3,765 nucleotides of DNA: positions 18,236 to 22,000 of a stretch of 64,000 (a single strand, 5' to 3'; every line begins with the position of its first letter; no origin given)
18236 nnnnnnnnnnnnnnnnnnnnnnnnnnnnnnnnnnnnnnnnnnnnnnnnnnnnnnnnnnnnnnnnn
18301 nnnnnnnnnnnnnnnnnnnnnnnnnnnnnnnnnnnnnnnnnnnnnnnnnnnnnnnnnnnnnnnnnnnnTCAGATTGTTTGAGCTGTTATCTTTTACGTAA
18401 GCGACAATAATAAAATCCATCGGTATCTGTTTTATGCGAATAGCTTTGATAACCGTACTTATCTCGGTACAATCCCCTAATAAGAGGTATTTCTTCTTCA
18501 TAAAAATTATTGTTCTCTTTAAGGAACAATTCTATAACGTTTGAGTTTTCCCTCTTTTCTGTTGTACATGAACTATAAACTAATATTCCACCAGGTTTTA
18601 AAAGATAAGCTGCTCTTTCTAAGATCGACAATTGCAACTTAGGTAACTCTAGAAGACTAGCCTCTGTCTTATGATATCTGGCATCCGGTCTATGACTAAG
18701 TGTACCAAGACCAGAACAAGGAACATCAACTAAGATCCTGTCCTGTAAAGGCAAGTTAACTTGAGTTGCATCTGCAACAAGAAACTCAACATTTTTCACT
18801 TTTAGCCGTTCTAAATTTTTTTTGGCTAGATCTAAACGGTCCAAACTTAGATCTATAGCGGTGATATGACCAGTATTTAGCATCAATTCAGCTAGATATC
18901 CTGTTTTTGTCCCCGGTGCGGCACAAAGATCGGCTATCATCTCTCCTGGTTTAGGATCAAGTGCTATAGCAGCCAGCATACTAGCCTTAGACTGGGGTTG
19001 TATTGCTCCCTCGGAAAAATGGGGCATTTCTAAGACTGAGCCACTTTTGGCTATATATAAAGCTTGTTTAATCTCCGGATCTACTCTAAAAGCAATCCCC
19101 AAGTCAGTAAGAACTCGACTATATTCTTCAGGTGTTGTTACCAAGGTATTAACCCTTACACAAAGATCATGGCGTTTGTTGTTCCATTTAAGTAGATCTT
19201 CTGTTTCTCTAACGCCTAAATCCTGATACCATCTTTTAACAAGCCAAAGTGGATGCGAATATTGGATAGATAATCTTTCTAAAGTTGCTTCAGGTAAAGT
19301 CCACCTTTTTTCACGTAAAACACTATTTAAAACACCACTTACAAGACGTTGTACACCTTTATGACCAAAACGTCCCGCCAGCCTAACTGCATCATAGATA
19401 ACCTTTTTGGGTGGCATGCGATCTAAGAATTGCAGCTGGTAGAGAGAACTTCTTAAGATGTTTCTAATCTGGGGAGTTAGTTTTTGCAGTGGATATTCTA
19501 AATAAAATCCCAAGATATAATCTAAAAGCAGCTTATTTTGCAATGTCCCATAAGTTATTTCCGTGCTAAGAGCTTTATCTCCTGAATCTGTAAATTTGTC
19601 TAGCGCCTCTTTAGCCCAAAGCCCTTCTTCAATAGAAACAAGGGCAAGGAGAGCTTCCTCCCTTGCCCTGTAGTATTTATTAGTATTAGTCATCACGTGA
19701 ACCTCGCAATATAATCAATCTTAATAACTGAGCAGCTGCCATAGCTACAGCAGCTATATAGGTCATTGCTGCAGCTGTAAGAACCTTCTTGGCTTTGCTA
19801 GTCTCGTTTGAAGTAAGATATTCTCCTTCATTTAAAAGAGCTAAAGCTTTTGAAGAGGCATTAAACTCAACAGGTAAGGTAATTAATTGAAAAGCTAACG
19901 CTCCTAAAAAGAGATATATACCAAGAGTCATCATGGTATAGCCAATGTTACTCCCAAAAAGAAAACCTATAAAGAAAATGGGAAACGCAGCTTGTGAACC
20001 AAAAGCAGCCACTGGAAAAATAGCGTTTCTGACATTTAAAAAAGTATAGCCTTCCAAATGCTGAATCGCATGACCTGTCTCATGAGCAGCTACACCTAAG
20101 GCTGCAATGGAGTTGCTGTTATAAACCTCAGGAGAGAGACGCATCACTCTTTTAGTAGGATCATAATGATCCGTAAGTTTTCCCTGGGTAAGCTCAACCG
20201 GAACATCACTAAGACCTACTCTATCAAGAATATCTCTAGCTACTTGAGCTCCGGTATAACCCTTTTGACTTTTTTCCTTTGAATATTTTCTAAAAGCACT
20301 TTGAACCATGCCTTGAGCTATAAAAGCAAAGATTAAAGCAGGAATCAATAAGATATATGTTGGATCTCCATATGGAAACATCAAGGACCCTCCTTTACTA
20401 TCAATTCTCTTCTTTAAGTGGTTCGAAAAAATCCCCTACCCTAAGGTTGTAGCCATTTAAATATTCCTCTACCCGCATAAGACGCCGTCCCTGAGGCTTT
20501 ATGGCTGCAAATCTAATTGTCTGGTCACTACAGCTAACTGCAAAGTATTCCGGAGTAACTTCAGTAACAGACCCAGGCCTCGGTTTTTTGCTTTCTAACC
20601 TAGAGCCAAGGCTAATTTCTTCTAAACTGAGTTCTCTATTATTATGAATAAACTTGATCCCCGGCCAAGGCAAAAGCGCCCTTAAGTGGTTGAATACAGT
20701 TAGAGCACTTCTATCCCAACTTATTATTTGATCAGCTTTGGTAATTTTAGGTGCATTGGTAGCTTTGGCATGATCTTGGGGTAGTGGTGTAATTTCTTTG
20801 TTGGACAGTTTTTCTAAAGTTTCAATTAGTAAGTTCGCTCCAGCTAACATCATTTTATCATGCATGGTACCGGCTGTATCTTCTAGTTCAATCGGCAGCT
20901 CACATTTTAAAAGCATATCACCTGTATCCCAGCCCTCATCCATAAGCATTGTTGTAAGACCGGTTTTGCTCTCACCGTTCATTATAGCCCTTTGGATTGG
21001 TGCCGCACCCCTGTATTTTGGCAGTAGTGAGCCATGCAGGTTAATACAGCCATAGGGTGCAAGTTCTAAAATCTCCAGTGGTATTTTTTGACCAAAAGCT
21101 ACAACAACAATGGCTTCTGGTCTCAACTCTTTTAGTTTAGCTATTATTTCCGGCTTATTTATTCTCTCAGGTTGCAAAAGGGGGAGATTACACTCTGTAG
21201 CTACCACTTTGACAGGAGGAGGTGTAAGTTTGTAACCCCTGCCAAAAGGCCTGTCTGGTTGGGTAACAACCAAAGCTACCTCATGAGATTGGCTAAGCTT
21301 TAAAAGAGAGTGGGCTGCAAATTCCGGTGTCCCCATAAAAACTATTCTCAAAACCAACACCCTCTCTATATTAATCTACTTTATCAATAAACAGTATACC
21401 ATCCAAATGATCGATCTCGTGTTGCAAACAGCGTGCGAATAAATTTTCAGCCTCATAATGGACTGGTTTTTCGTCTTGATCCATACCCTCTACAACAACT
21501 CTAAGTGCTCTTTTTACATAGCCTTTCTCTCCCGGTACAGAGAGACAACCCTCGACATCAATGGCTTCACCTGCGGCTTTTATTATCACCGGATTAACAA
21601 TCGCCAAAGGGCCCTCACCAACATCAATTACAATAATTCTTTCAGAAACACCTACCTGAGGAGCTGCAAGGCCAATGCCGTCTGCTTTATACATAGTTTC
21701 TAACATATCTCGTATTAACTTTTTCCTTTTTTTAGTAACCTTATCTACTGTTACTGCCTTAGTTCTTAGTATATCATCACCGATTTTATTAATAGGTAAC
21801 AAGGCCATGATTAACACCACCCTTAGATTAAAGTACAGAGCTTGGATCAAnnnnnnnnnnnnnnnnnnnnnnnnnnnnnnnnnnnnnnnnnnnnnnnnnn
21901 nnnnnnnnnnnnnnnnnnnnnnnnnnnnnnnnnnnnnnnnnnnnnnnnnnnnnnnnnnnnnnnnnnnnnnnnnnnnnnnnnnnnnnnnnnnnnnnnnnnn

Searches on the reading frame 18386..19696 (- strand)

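Call 47: search_protein_families(library=pfam, proteins=[window:18386-19696:-], max_evalue=0.00001)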
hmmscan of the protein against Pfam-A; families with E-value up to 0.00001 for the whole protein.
window:18386-19696:- (436 aa): 6 families
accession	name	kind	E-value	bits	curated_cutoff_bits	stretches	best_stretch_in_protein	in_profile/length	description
PF01189.24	Methyltr_RsmB-F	-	1.2e-50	172.4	27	1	243-434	1-199/199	16S rRNA methyltransferase RsmB/F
PF01029.23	NusB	-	6.5e-22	78.8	23.1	1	10-128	2-133/133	NusB family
PF22458.1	RsmF-B_ferredox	-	2.9e-17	63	27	1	148-221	1-73/74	Methyltr_RsmF/B-like, ferredoxin-like domain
PF13847.12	Methyltransf_31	-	5e-12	46.2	27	1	250-394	3-125/145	Methyltransferase domain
PF13649.12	Methyltransf_25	-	2.8e-08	34.8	27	1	254-328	1-70/97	Methyltransferase domain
PF08241.18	Methyltransf_11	-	6.7e-06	27.1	21.2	0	262-319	4-58/95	Methyltransferase domain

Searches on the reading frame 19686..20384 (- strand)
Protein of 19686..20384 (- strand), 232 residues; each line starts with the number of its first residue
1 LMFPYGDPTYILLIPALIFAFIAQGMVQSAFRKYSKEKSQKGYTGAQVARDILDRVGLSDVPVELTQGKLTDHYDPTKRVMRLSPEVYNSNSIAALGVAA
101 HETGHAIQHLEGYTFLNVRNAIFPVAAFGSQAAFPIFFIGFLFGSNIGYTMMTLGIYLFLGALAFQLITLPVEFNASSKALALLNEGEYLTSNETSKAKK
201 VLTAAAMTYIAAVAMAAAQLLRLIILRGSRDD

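Call 47: search_protein_families(library=pfam, proteins=[window:19686-20384:-], max_evalue=0.00001)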
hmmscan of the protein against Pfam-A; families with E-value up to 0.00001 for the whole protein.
window:19686-20384:- (232 aa): 1 family
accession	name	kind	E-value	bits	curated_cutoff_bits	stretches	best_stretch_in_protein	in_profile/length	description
PF04298.18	Zn_peptidase_2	-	1.5e-89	299.7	27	1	9-226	1-216/218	Putative neutral zinc metallopeptidase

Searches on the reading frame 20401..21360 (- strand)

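Call 47: search_protein_families(library=pfam, proteins=[window:20401-21360:-], max_evalue=0.00001)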
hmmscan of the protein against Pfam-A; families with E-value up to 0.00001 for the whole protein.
window:20401-21360:- (319 aa): 2 families
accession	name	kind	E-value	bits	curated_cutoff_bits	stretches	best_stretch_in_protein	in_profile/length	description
PF00551.24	Formyl_trans_N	-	4.6e-42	144.3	26.1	1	5-182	2-181/181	Formyl transferase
PF02911.23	Formyl_trans_C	-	1.2e-19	70.7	21.1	1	205-305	1-100/100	Formyl transferase, C-terminal domain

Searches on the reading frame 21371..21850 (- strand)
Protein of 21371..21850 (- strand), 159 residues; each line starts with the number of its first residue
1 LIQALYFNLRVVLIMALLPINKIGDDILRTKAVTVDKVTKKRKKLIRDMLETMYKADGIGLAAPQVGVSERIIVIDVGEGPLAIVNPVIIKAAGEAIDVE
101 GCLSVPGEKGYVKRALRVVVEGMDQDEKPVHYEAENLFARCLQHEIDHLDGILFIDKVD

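Call 47: search_protein_families(library=pfam, proteins=[window:21371-21850:-], max_evalue=0.00001)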
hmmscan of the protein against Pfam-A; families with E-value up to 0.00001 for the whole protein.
window:21371-21850:- (159 aa): 1 family
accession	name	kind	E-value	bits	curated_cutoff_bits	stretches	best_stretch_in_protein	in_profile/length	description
PF01327.26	Pep_deformylase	-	2.2e-48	164.2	22.8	1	18-158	2-150/156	Polypeptide deformylase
